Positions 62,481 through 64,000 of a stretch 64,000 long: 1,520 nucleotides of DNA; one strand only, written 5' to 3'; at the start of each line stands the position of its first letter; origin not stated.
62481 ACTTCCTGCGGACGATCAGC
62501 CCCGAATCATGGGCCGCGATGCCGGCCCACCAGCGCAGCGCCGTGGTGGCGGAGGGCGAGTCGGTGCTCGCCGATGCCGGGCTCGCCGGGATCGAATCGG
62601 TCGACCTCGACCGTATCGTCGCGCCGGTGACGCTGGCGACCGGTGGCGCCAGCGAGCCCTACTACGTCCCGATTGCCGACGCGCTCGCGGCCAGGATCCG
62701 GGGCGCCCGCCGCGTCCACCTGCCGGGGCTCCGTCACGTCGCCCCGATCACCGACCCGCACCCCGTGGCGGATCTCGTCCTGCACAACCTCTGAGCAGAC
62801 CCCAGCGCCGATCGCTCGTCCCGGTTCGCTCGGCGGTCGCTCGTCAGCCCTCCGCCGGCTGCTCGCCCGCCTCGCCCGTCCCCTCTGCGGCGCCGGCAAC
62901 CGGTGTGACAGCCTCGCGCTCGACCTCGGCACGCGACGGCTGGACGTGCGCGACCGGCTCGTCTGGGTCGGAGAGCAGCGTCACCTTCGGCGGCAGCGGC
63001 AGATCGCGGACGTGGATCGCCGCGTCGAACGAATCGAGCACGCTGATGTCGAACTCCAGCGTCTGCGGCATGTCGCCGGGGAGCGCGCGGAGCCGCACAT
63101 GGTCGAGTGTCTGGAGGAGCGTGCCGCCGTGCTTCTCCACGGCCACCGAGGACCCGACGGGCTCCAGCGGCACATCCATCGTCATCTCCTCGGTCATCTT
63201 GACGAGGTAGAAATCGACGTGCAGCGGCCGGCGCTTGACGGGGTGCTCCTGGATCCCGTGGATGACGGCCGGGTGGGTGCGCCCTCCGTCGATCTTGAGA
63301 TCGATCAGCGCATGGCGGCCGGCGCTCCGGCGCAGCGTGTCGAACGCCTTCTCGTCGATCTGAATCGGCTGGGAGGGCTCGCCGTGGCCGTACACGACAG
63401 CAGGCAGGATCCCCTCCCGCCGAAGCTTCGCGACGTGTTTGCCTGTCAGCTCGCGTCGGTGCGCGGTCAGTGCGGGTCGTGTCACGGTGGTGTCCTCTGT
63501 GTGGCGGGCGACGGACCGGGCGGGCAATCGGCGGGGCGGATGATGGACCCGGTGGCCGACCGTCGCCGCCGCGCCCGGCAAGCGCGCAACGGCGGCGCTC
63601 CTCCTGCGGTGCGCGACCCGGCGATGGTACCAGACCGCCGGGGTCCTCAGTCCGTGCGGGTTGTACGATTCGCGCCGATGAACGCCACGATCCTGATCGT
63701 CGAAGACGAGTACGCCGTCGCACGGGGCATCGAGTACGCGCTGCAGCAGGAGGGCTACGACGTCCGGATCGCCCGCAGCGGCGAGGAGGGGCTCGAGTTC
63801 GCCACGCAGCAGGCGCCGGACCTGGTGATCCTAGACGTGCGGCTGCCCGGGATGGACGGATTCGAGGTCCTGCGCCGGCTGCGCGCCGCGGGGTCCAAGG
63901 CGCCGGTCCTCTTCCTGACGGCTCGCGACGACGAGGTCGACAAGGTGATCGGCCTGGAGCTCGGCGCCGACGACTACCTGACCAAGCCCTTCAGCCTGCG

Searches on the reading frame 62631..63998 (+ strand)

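Call 12: search_protein_families(library=pfam, proteins=[window:62631-63998:+], max_evalue=0.001)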
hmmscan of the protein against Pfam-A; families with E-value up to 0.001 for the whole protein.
window:62631-63998:+ (456 aa): 2 families
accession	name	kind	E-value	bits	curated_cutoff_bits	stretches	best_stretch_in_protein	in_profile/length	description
PF00072.30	Response_reg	-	2.9e-30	105.1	30.2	1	354-455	1-102/111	Response regulator receiver domain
PF23198.2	PDE8A_N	-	3.9e-05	24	29.6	1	353-424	12-84/147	PDE8A-like, N-terminal domain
